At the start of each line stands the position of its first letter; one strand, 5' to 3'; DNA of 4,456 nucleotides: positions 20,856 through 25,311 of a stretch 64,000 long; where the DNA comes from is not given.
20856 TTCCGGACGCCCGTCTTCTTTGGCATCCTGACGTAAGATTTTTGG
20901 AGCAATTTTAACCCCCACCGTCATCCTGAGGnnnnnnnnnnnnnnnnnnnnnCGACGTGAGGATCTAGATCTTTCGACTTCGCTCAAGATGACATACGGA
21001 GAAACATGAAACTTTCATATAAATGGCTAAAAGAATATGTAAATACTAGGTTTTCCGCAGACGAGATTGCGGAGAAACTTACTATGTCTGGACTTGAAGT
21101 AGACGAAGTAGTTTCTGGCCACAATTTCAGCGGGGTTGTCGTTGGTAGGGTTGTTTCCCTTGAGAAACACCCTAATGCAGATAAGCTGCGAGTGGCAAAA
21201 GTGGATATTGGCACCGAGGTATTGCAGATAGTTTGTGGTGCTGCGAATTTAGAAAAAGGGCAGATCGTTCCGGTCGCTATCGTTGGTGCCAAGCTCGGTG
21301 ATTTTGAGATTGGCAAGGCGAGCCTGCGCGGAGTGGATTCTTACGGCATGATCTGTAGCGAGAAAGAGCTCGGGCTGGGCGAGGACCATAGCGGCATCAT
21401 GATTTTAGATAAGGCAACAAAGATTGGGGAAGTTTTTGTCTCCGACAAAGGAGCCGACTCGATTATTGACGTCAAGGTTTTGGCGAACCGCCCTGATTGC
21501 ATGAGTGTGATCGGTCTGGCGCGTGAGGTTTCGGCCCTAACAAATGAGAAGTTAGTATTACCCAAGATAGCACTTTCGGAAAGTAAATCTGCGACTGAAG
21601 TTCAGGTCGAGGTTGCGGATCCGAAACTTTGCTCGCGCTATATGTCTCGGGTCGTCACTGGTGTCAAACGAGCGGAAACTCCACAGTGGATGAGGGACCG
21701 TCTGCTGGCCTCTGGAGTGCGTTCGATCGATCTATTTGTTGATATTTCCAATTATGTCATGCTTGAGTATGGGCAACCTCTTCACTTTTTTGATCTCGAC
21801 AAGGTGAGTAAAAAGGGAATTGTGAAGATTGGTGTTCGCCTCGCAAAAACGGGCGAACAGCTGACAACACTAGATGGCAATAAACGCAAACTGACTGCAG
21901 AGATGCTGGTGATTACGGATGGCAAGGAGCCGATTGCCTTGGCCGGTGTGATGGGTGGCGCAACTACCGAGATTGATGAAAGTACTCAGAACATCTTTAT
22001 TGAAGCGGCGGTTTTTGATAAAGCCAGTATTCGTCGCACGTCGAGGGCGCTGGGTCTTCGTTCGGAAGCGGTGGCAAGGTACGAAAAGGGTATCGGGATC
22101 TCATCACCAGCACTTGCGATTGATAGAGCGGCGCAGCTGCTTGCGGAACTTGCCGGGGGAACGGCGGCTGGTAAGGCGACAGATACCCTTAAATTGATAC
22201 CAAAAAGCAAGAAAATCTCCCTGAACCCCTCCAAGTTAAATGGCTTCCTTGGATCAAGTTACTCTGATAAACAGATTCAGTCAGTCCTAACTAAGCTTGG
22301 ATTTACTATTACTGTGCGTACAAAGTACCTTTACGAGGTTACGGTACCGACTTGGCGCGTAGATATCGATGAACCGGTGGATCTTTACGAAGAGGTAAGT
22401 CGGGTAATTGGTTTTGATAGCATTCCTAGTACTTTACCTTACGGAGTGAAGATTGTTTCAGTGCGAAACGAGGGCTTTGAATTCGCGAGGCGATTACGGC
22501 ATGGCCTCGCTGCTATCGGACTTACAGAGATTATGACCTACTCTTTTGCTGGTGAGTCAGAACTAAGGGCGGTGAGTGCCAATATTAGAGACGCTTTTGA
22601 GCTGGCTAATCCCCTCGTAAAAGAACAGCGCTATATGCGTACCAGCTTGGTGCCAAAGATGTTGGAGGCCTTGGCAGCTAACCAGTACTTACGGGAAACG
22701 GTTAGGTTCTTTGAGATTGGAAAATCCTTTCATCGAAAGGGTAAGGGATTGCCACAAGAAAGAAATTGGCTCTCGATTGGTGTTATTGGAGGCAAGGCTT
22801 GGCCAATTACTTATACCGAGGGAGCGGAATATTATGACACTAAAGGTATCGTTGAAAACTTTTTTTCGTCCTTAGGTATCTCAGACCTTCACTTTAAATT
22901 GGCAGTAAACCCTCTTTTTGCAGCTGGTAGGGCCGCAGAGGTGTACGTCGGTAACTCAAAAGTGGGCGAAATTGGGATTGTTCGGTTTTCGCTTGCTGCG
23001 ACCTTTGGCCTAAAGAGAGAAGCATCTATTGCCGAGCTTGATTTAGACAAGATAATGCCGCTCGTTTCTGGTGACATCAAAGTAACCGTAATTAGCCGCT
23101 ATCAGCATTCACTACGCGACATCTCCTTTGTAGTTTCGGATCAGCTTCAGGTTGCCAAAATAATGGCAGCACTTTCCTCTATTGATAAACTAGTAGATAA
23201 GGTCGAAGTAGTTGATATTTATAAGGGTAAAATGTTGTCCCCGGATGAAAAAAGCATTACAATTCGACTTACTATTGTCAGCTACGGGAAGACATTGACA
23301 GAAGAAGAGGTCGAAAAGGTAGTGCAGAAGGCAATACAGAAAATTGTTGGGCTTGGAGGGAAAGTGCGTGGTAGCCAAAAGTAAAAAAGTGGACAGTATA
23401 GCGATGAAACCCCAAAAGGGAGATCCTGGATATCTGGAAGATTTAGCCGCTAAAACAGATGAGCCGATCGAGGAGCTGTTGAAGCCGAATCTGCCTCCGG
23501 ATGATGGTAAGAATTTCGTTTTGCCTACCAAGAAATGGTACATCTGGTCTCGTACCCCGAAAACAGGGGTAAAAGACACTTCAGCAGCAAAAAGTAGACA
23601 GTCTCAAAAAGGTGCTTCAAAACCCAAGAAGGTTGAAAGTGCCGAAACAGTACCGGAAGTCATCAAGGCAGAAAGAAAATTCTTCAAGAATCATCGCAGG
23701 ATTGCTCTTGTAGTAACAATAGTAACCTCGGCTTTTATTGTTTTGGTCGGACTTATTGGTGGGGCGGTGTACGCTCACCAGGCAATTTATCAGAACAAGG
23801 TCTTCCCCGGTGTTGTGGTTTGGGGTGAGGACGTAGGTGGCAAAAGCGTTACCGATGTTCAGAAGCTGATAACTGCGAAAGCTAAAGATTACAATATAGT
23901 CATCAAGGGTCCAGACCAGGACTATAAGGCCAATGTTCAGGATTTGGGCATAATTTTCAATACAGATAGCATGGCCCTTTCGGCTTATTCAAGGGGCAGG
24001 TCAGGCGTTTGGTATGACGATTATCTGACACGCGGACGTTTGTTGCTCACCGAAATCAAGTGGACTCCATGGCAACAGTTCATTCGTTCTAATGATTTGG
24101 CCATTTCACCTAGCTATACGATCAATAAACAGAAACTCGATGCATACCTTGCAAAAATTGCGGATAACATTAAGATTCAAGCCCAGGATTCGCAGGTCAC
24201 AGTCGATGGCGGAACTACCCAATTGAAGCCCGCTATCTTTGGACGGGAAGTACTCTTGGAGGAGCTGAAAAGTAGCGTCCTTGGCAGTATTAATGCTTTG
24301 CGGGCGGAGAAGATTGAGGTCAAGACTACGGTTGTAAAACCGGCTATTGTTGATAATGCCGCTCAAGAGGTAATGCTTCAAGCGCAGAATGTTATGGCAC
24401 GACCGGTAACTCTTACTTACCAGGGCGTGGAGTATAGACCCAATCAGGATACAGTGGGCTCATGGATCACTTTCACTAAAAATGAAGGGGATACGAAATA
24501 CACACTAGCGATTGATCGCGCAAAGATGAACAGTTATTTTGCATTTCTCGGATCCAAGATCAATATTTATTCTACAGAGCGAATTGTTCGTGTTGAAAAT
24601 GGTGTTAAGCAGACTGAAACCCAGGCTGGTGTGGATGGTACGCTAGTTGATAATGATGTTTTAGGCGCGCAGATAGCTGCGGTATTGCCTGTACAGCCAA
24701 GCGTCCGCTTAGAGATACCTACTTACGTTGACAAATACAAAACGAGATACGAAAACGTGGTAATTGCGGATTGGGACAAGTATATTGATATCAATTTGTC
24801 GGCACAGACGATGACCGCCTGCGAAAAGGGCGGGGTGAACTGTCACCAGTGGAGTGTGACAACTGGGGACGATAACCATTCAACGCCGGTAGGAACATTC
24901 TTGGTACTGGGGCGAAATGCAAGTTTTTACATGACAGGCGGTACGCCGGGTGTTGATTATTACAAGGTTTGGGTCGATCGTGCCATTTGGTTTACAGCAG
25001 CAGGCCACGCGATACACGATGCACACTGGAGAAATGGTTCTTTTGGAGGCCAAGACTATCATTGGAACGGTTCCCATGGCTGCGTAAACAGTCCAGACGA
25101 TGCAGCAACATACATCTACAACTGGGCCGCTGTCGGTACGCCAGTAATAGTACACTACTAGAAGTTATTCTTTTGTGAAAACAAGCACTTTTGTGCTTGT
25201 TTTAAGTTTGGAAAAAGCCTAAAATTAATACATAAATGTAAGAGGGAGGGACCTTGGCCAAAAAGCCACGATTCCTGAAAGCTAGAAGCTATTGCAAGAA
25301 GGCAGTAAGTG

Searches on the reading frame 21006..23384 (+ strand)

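Call 59: search_protein_families(library=pfam, proteins=[window:21006-23384:+], max_evalue=0.001)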
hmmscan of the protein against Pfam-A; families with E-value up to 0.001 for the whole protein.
window:21006-23384:+ (792 aa): 6 families
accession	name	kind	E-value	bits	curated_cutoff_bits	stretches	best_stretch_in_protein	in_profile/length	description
PF03483.22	B3_4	-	3.8e-67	225.7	29.3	1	209-384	2-174/174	B3/4 domain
PF17759.6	tRNA_synthFbeta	-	7.4e-49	166.6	22.4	1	473-680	1-214/214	Phenylalanyl tRNA synthetase beta chain CLM domain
PF01588.26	tRNA_bind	-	2.2e-21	76.2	27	1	44-142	1-95/96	Putative tRNA binding domain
PF03484.21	B5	-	4.3e-21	75.3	28.6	1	404-470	1-67/67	tRNA synthetase B5 domain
PF03147.19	FDX-ACB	-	2.4e-20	73.2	31.1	1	697-780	1-85/94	Ferredoxin-fold anticodon binding domain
PF18262.7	PhetRS_B1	-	5.5e-06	27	26.8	0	5-70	8-62/83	Phe-tRNA synthetase beta subunit B1 domain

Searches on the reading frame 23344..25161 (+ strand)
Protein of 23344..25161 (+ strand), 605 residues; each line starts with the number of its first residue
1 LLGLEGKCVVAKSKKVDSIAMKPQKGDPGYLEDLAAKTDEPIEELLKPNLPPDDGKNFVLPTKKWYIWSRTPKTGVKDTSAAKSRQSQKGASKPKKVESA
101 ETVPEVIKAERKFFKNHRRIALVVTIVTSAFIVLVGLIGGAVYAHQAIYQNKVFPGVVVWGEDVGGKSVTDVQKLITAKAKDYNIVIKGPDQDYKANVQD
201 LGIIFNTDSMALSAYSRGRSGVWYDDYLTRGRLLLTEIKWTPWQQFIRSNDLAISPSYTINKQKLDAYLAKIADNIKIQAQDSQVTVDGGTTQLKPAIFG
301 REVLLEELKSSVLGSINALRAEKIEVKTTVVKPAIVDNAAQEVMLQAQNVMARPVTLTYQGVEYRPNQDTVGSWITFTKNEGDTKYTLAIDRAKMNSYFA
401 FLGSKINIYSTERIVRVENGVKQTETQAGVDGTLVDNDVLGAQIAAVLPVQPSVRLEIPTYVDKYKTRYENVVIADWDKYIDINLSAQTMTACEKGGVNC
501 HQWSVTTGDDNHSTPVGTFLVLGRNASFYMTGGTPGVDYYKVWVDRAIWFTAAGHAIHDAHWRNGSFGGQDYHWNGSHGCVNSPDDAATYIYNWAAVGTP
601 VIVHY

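Call 59: search_protein_families(library=pfam, proteins=[window:23344-25161:+], max_evalue=0.001)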
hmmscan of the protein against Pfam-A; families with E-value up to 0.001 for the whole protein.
window:23344-25161:+ (605 aa): 2 families
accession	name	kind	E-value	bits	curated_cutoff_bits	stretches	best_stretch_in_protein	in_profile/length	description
PF03734.19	YkuD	-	1.4e-18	68.3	23.4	1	478-603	1-146/146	L,D-transpeptidase catalytic domain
PF12229.13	PG_binding_4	-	4e-12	46.8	22.1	1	199-318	6-110/117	Putative peptidoglycan binding domain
